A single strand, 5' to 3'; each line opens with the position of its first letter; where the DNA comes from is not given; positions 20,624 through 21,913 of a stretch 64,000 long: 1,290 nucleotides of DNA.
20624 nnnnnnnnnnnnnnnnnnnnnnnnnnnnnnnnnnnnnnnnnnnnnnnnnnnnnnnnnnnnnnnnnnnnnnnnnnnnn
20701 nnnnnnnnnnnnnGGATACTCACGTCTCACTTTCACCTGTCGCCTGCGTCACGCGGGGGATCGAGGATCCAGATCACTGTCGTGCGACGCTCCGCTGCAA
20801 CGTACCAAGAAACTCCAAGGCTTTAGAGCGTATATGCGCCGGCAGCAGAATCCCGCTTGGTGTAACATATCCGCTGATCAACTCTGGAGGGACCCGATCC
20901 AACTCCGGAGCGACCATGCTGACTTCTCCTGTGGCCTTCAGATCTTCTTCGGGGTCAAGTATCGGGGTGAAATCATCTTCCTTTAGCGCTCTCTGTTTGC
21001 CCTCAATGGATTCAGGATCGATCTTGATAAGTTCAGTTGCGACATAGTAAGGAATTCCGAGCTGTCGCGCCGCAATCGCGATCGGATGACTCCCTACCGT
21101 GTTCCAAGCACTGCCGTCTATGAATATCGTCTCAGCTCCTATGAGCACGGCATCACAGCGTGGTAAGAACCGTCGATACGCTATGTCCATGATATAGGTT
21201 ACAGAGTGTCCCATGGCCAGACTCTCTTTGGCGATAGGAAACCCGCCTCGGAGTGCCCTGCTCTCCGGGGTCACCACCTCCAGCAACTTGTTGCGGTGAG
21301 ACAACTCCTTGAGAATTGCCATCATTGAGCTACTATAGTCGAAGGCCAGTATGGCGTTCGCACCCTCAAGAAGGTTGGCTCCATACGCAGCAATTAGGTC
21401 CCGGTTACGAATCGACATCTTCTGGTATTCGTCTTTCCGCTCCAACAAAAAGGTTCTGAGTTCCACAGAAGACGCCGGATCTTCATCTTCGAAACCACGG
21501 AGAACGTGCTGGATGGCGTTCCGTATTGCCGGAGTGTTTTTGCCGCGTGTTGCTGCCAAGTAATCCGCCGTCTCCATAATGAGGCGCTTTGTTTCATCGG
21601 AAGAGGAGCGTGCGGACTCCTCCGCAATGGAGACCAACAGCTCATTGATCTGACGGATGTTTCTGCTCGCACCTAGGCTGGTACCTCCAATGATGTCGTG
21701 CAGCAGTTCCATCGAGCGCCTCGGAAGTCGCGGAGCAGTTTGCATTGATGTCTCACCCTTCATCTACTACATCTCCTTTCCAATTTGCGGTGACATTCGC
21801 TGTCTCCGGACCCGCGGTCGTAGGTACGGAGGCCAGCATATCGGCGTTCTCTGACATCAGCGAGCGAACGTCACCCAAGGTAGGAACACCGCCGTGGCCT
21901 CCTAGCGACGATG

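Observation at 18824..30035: Candidate undescribed catabolic system: 12-gene GntR-headed operon mixing amino-sugar/fructosamine-like and pentose-bisphosphate-like parts with three unknown-function domains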

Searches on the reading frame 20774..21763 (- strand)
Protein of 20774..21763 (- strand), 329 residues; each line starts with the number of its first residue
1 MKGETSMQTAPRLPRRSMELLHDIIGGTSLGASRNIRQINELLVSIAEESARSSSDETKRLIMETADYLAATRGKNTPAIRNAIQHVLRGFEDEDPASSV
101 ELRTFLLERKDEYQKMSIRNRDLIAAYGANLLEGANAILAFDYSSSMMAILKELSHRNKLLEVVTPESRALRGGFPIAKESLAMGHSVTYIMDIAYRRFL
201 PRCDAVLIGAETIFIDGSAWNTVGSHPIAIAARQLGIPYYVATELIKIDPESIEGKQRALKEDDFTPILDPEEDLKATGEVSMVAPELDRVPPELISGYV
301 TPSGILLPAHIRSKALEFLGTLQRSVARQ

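Call 3: search_protein_families(library=pfam, proteins=[window:20774-21763:-], max_evalue=0.01)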
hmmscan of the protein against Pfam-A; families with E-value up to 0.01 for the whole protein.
window:20774-21763:- (329 aa): 1 family
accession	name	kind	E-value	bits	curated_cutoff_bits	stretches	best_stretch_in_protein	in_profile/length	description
PF01008.23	IF-2B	-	2.1e-39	135.9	22.4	1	36-307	9-279/280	Initiation factor 2 subunit family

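Call 5: search_protein_families(library=ncbifam, proteins=[window:20774-21763:-], max_evalue=0.001)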
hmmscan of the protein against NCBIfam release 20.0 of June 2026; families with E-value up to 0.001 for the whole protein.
window:20774-21763:- (329 aa): 8 families
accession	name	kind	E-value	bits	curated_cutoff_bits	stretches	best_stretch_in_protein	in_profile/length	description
TIGR00511.1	ribulose_e2b2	equivalog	5.6e-36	124.3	314.1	1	31-311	16-291/301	ribose 1,5-bisphosphate isomerase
TIGR00524.1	eIF-2B_rel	subfamily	2.7e-27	95.7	185.85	1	45-307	32-302/303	S-methyl-5-thioribose-1-phosphate isomerase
NF004326.0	PRK05720.1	subfamily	4.4e-19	68.5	271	1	48-309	71-343/358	s-methyl-5-thioribose-1-phosphate isomerase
NF006210.0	PRK08335.1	equivalog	1.4e-18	67.2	339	1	103-266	78-240/275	translation initiation factor IF-2B subunit alpha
TIGR00512.1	salvage_mtnA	equivalog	1.2e-15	57.3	279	1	49-306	62-333/335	S-methyl-5-thioribose-1-phosphate isomerase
NF004700.0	PRK06036.1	equivalog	2.3e-14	53.2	528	1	46-310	62-332/339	S-methyl-5-thioribose-1-phosphate isomerase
NF004436.0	PRK05772.1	equivalog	1e-11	44.7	521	1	160-309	201-352/363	S-methyl-5-thioribose-1-phosphate isomerase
NF004994.0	PRK06372.1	equivalog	1.8e-11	44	249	1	148-306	97-246/253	translation initiation factor IF-2B subunit delta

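Call 20: search_solved_structures(query=window:20774-21763:-, max_evalue=0.001)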
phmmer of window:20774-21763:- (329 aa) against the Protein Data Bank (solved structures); distinct sequences matched with E-value up to 0.001: 41.
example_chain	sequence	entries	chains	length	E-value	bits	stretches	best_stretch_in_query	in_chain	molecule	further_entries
3vm6_A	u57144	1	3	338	4.6e-25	91.8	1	29-309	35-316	Translation initiation factor eIF-2B, delta subunit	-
3a11_A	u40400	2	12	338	1.2e-24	90.4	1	29-309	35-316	Translation initiation factor eIF-2B, delta subunit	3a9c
5yfs_A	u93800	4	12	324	6.5e-22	81.4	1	30-309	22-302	Ribose 1,5-bisphosphate isomerase | Ribose-1,5-bisphosphate isomerase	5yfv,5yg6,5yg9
5yfj_A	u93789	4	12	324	1.7e-21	80.1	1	30-309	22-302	Ribose 1,5-bisphosphate isomerase | Ribose-1,5-bisphosphate isomerase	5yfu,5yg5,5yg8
5yft_A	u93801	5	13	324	3.2e-21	79.2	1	30-309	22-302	Ribose 1,5-bisphosphate isomerase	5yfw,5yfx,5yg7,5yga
7trj_D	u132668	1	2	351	8.7e-15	58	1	102-312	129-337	Translation initiation factor eIF-2B subunit beta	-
9y3p_C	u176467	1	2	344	1.5e-14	57.3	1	99-312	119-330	Translation initiation factor eIF2B subunit beta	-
6k71_C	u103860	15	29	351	1.6e-14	57.2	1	99-312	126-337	Translation initiation factor eIF-2B subunit beta | Translation initiation factor eIF2B subunit beta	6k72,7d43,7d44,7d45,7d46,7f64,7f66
12fh_C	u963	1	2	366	1.8e-14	57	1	99-312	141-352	Translation initiation factor eIF2B subunit beta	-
7kmf_C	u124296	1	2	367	1.8e-14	57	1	99-312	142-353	Translation initiation factor eIF-2B subunit beta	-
6caj_C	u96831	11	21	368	1.8e-14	57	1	99-312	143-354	Translation initiation factor eIF-2B subunit beta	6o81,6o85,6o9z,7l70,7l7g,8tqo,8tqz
6ezo_C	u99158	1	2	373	1.9e-14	56.9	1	99-312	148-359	Translation initiation factor eIF-2B subunit beta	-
1vb5_A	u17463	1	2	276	1.9e-14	56.9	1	103-260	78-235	translation initiation factor eIF-2B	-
9y3t_C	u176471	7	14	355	3e-14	56.3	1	120-312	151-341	Translation initiation factor eIF2B subunit beta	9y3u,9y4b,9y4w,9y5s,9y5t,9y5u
6i3m_A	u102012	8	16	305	5.3e-13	52.2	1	105-314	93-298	Translation initiation factor eIF-2B subunit alpha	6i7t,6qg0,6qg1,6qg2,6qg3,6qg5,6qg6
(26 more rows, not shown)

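Call 35: search_solved_structures(query=window:20774-21763:-, max_evalue=1e-20, show_alignments=2)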
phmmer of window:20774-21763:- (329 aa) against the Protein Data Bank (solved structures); distinct sequences matched with E-value up to 1e-20: 5.
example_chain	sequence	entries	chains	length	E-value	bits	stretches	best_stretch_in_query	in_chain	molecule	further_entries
3vm6_A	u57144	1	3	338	4.6e-25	91.8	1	29-309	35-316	Translation initiation factor eIF-2B, delta subunit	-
3a11_A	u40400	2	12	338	1.2e-24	90.4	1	29-309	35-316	Translation initiation factor eIF-2B, delta subunit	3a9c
5yfs_A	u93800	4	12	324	6.5e-22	81.4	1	30-309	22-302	Ribose 1,5-bisphosphate isomerase | Ribose-1,5-bisphosphate isomerase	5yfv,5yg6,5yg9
5yfj_A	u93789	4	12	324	1.7e-21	80.1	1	30-309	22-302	Ribose 1,5-bisphosphate isomerase | Ribose-1,5-bisphosphate isomerase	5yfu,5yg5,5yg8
5yft_A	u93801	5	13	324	3.2e-21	79.2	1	30-309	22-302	Ribose 1,5-bisphosphate isomerase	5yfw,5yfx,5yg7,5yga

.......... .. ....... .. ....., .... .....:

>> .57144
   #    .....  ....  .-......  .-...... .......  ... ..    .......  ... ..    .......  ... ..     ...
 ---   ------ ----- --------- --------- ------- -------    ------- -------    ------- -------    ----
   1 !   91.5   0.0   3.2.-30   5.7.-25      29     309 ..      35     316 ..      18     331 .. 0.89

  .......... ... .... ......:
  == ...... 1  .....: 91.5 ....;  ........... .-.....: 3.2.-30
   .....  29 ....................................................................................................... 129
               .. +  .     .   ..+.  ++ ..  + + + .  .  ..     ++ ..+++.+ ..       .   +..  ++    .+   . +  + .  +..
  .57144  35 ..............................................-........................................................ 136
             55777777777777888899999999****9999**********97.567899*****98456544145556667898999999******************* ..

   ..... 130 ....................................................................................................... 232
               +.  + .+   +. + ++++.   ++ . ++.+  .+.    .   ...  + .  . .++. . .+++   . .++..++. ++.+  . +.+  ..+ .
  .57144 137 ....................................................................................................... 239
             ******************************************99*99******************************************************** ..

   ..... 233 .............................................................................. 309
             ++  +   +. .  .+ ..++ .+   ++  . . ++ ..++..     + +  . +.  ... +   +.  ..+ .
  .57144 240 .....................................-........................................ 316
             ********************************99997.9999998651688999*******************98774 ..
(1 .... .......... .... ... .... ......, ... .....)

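Call 40: find_homologous_proteins(query=window:20774-21763:-, max_evalue=1e-20)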
Query window:20774-21763:- (329 aa): 181 proteins with E <= 1e-20 among 4330 candidates; the best 120 are listed.
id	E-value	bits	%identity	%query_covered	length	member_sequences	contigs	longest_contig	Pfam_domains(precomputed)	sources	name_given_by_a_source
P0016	6.8e-209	710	100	100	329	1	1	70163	PF01008.24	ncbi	-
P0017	2.0e-98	347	53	95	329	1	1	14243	PF01008.24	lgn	-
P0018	4.2e-94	333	51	96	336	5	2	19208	PF01008.24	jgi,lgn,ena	-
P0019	1.7e-93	331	53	92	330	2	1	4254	PF01008.24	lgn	-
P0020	3.2e-93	330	49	98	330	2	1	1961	PF01008.24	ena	-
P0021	1.0e-92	329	53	91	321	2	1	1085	PF01008.24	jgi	jgi:ribose 1,5-bisphosphate isomerase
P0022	2.4e-92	328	51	96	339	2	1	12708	PF01008.24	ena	-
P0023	5.8e-91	323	46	99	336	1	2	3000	PF01008.24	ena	-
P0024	3.4e-90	320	48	96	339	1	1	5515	PF01008.24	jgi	jgi:ribose 1,5-bisphosphate isomerase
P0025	4.6e-90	320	49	96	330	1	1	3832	PF01008.24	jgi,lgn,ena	-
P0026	8.1e-90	319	48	98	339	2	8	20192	PF01008.24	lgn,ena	-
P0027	2.1e-88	315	47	100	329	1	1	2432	PF01008.24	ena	-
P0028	1.1e-87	312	48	97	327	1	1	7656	PF01008.24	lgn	-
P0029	5.4e-87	310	48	95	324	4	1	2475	PF01008.24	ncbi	-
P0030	8.7e-87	309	49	94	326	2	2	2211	PF01008.24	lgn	-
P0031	1.6e-86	308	45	98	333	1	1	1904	PF01008.24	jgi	jgi:translation initiation factor 2B subunit (eIF-2B alpha/beta/delta family)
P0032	6.6e-85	303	48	91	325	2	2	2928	PF01008.24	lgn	-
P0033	1.3e-84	302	47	94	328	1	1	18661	PF01008.24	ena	-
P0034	1.9e-84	302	48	96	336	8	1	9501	PF01008.24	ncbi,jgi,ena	-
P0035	4.5e-84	300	47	96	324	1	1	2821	PF01008.24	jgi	jgi:ribose 1,5-bisphosphate isomerase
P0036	7.3e-84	300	47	96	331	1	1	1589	PF01008.24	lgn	-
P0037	9.5e-84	299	46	98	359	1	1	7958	PF01008.24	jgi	jgi:ribose 1,5-bisphosphate isomerase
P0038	3.5e-83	297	48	95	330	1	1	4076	PF01008.24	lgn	-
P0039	3.7e-83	297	44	96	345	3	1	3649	PF01008.24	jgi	jgi:ribose 1,5-bisphosphate isomerase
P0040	5.4e-83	297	47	96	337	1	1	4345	PF01008.24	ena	-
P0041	8.1e-82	293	46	97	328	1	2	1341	PF01008.24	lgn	-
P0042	1.2e-81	292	45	94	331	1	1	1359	PF01008.24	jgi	jgi:ribose 1,5-bisphosphate isomerase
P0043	3.4e-81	291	47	94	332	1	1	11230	PF01008.24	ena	-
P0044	3.4e-81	291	44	97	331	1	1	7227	PF01008.24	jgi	jgi:ribose 1,5-bisphosphate isomerase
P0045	4.2e-81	291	45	98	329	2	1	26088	PF01008.24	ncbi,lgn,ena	-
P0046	4.8e-81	290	47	94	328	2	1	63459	PF01008.24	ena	-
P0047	4.9e-81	290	47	91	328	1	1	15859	PF01008.24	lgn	-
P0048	4.6e-80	287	45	93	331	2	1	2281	PF01008.24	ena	-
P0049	6.8e-80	287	43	97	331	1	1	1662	PF01008.24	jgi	-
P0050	2.4e-79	285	47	97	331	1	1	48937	PF01008.24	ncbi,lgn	-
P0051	4.1e-79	284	47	94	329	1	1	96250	PF01008.24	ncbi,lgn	-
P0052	5.3e-79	284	44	97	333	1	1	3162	PF01008.24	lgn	-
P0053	7.4e-79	283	44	95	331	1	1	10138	PF01008.24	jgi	jgi:ribose 1,5-bisphosphate isomerase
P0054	1.3e-78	282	44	95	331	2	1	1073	PF01008.24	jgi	jgi:ribose 1,5-bisphosphate isomerase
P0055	1.5e-78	282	44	95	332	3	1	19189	PF01008.24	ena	-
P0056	2.4e-78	282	44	96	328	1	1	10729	PF01008.24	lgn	-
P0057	3.1e-78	281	45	95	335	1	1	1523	PF01008.24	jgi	jgi:ribose 1,5-bisphosphate isomerase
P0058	3.2e-78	281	46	95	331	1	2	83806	PF01008.24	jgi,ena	jgi:ribose 1,5-bisphosphate isomerase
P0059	8.3e-78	280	45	96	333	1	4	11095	PF01008.24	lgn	-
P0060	1.7e-77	279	47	95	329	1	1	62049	PF01008.24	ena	-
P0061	2.7e-77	278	44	95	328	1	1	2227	PF01008.24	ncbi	-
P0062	7.6e-77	277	46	95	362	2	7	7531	PF01008.24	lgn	-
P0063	1.9e-76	275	44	96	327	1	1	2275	PF01008.24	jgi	jgi:ribose 1,5-bisphosphate isomerase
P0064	2.1e-75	272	46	94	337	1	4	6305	PF01008.24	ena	-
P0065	1.0e-74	270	43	97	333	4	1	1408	PF01008.24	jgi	jgi:ribose 1,5-bisphosphate isomerase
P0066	3.6e-74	268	45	93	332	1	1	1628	PF01008.24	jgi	jgi:ribose 1,5-bisphosphate isomerase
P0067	1.0e-73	266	44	94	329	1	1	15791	PF01008.24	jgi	jgi:ribose 1,5-bisphosphate isomerase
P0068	1.8e-73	266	42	95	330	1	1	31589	PF01008.24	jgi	jgi:translation initiation factor 2B subunit (eIF-2B alpha/beta/delta family)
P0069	1.8e-73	266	43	97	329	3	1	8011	PF01008.24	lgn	-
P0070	2.7e-73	265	44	95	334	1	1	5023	PF01008.24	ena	-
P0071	3.7e-73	265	44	96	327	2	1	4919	PF01008.24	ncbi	-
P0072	9.5e-73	263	45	94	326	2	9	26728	PF01008.24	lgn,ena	-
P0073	2.0e-72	262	44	96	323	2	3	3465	PF01008.24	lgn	-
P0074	2.5e-72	262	46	89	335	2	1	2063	PF01008.24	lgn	-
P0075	2.6e-72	262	41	97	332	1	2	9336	PF01008.24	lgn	-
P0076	4.5e-72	261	44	96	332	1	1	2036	PF01008.24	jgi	jgi:translation initiation factor 2B subunit (eIF-2B alpha/beta/delta family)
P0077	5.1e-72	261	46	90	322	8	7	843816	PF01008.24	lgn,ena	-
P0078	2.0e-71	259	45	94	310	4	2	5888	PF01008.24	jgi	jgi:ribose 1,5-bisphosphate isomerase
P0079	9.2e-71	257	44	89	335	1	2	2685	PF01008.24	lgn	-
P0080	1.4e-70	256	44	91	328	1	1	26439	PF01008.24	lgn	-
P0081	2.4e-70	255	42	95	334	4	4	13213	PF01008.24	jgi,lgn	jgi:ribose 1,5-bisphosphate isomerase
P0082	7.6e-70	254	44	93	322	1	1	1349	PF01008.24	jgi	jgi:ribose 1,5-bisphosphate isomerase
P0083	2.1e-69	252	44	93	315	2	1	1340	PF01008.24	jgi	jgi:ribose 1,5-bisphosphate isomerase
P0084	4.5e-69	251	42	94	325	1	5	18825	PF01008.24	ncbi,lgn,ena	-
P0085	6.0e-69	251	44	88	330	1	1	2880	PF01008.24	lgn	-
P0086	2.6e-68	249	38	97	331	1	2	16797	PF01008.24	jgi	jgi:ribose 1,5-bisphosphate isomerase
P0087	4.5e-68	248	40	97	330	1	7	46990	PF01008.24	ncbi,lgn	-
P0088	9.3e-65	237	41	93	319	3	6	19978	PF01008.24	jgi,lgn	jgi:ribose 1,5-bisphosphate isomerase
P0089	4.2e-64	235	41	91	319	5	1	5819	PF01008.24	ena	-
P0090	1.2e-63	233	40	95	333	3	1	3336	PF01008.24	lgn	-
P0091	9.6e-63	230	40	91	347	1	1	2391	PF01008.24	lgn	-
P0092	2.9e-62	229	38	95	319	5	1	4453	PF01008.24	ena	-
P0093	6.8e-62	228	51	65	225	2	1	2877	PF01008.24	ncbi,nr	ncbi:MAG: translation initiation factor eIF-2B, partial [Anaerolineae bacterium]|nr:translation init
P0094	9.3e-61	224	38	97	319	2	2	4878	PF01008.24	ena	-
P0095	1.9e-57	213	51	62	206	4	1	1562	PF01008.24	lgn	-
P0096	5.6e-56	208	44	73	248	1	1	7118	PF01008.24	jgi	jgi:ribose 1,5-bisphosphate isomerase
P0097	2.9e-53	199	46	63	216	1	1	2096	PF01008.24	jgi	jgi:ribose 1,5-bisphosphate isomerase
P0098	3.1e-49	186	35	95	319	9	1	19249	PF01008.24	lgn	-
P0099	1.3e-45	174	36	95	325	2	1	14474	PF01008.24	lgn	-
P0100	4.0e-44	169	34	95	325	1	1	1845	PF01008.24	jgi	jgi:ribose 1,5-bisphosphate isomerase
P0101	4.6e-44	169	34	97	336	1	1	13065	PF01008.24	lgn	-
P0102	1.5e-43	167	49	54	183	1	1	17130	PF01008.24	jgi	jgi:ribose 1,5-bisphosphate isomerase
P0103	2.0e-43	167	35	91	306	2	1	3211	PF01008.24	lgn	-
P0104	4.1e-43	166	32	95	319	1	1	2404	PF01008.24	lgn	-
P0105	4.7e-43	166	33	95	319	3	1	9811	PF01008.24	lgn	-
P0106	4.8e-43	166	33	94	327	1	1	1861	PF01008.24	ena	-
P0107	7.1e-43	165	32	92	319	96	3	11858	PF01008.24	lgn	-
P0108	1.1e-42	165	32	95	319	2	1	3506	PF01008.24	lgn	-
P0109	2.6e-42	163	33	95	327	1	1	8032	PF01008.24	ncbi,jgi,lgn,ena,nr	ncbi:MAG: hypothetical protein FWC72_02695 [Oscillospiraceae bacterium]|nr:hypothetical protein [Osc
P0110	3.1e-42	163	32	95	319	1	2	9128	PF01008.24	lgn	-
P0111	3.6e-42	163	34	92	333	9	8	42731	PF01008.24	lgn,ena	-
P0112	3.7e-42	163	33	92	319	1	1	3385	PF01008.24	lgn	-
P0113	6.2e-42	162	35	93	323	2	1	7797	PF01008.24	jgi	jgi:ribose 1,5-bisphosphate isomerase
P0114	2.5e-41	160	34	92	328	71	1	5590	PF01008.24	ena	-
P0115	3.3e-41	160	32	95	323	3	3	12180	PF01008.24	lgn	-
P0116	1.0e-40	158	35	90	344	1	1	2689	PF01008.24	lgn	-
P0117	1.3e-40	158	32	95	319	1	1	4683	PF01008.24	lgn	-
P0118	1.9e-40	157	31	95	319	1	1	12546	PF01008.24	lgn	-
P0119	5.0e-40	156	33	95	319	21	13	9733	PF01008.24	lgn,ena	-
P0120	1.5e-39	154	35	90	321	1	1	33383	PF01008.24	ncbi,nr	ncbi:MAG: initiation factor 2 [Erysipelotrichales bacterium]|nr:initiation factor 2 [Erysipelotricha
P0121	3.2e-39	153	33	95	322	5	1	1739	PF01008.24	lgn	-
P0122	4.3e-39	153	35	91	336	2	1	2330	PF01008.24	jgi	jgi:translation initiation factor 2B subunit (eIF-2B alpha/beta/delta family)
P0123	4.6e-39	153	31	93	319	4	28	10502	PF01008.24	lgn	-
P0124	5.8e-39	152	32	89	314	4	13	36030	PF01008.24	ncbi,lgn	ncbi:MAG: initiation factor 2 [Erysipelotrichaceae bacterium]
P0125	7.1e-39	152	34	94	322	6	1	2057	PF01008.24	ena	-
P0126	1.3e-38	151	32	96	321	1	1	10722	PF01008.24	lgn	-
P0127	1.8e-38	151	36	93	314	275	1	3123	PF01008.24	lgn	-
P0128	3.1e-38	150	34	92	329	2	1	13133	PF01008.24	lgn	-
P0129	3.8e-38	150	35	93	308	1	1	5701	PF01008.24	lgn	-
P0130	4.3e-38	149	33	94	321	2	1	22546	PF01008.24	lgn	-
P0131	6.5e-38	149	34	92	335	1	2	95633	PF01008.24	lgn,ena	-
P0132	6.6e-38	149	34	90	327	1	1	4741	PF01008.24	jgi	jgi:translation initiation factor 2B subunit (eIF-2B alpha/beta/delta family)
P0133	7.2e-38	149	34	75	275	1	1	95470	PF01008.24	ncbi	-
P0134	1.2e-37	148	36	87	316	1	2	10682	PF01008.24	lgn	-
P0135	1.8e-37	147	32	93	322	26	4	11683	PF01008.24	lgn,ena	-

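Call 41: find_encoding_contigs(protein=P0120, flank=10000, max_places=1)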
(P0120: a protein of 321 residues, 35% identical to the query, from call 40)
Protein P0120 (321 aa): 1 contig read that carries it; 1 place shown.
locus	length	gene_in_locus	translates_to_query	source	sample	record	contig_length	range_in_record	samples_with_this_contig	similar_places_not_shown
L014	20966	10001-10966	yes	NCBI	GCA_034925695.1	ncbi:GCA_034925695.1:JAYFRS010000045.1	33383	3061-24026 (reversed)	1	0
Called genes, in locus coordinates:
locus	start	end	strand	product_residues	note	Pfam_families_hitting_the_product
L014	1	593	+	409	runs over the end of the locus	PF02518:HATPase_c (weak), PF14501:HATPase_c_5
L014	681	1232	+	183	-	PF04647:AgrB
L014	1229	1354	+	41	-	-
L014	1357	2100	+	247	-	-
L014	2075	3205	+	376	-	-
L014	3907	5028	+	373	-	-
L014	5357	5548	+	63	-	-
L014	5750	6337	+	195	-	-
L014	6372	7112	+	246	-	PF04909:Amidohydro_2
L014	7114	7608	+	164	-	PF03830:PTSIIB_sorb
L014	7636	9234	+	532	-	PF03609:EII-Sor, PF03613:EIID-AGA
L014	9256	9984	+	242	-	PF04909:Amidohydro_2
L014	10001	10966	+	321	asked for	PF01008:IF-2B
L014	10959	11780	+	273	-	PF03437:BtpA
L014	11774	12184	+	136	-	PF03610:EIIA-man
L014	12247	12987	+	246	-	PF00392:GntR, PF08220:HTH_DeoR (faint), PF07702:UTRA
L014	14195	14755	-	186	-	PF04463:2-thiour_desulf (weak), PF27735:2-thiour_desulf_put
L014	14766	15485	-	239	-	PF00027:cNMP_binding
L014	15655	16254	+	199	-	PF12822:ECF_trnsprt (weak)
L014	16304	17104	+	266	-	PF02361:CbiQ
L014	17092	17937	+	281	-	PF02463:SMC_N (weak), PF00005:ABC_tran, PF13304:AAA_21 (faint)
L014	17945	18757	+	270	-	PF00005:ABC_tran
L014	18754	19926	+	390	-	PF07690:MFS_1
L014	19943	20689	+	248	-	PF01048:PNP_UDP_1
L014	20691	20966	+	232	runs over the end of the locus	PF03070:TENA_THI-4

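Call 42: find_encoding_contigs(protein=P0111, flank=10000, max_places=1)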
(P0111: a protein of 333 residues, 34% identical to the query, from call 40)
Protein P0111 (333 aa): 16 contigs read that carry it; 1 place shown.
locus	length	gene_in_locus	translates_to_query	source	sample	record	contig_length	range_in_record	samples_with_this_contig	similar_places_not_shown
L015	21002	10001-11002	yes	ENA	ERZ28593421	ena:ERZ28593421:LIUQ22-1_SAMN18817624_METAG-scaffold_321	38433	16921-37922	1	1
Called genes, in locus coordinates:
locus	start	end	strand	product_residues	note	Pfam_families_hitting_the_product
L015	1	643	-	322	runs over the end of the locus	PF01008:IF-2B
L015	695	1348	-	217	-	PF00702:Hydrolase, PF12710:HAD, PF13344:Hydrolase_6 (faint), PF13419:HAD_2, PF13242:Hydrolase_like (weak)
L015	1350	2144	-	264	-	PF01048:PNP_UDP_1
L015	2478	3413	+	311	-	PF00294:PfkB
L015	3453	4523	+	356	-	PF02608:Bmp, PF13407:Peripla_BP_4 (faint)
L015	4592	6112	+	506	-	PF00005:ABC_tran, PF13555:AAA_29 (faint), PF13304:AAA_21 (faint), PF00005:ABC_tran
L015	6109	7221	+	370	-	PF02653:BPD_transp_2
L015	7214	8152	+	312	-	PF02653:BPD_transp_2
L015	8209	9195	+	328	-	PF01008:IF-2B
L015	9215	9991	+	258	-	PF03437:BtpA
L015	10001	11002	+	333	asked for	PF01008:IF-2B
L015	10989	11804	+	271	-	PF03437:BtpA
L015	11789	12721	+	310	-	PF00294:PfkB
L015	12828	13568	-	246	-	PF00392:GntR, PF07702:UTRA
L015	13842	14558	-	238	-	PF00160:Pro_isomerase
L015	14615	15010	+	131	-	PF03479:PCC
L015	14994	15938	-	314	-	PF00126:HTH_1, PF03466:LysR_substrate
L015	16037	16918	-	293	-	PF01522:Polysacc_deac_1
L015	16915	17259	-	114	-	PF05343:Peptidase_M42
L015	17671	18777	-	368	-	PF01547:SBP_bac_1, PF13531:SBP_bac_11 (weak), PF13416:SBP_bac_8, PF13343:SBP_bac_6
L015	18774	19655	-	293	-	PF00528:BPD_transp_1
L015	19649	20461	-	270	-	PF00528:BPD_transp_1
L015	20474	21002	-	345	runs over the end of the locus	?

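Call 43: find_encoding_contigs(protein=P0098, flank=10000, max_places=1)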
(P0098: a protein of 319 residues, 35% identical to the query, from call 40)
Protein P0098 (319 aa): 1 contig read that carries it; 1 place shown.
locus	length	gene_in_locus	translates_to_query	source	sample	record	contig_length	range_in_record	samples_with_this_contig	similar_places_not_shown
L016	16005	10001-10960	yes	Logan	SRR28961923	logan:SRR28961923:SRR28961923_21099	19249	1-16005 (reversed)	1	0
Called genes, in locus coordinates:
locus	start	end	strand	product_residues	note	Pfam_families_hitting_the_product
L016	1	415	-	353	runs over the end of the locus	PF10282:Lactonase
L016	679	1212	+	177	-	PF12844:HTH_19 (weak), PF13443:HTH_26 (weak), PF13560:HTH_31, PF01381:HTH_3, PF02311:AraC_binding (weak), PF07883:Cupin_2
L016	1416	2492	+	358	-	PF00005:ABC_tran, PF08402:TOBE_2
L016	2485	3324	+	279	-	PF00528:BPD_transp_1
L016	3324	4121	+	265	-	PF00528:BPD_transp_1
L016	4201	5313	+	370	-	PF01547:SBP_bac_1, PF13416:SBP_bac_8, PF13531:SBP_bac_11, PF13343:SBP_bac_6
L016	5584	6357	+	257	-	PF00392:GntR, PF07702:UTRA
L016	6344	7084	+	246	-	PF04909:Amidohydro_2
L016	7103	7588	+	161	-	PF03830:PTSIIB_sorb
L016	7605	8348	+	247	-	PF03609:EII-Sor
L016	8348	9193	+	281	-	PF03613:EIID-AGA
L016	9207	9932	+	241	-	PF04909:Amidohydro_2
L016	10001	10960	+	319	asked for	PF01008:IF-2B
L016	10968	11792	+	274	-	PF03437:BtpA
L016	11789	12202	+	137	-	PF03610:EIIA-man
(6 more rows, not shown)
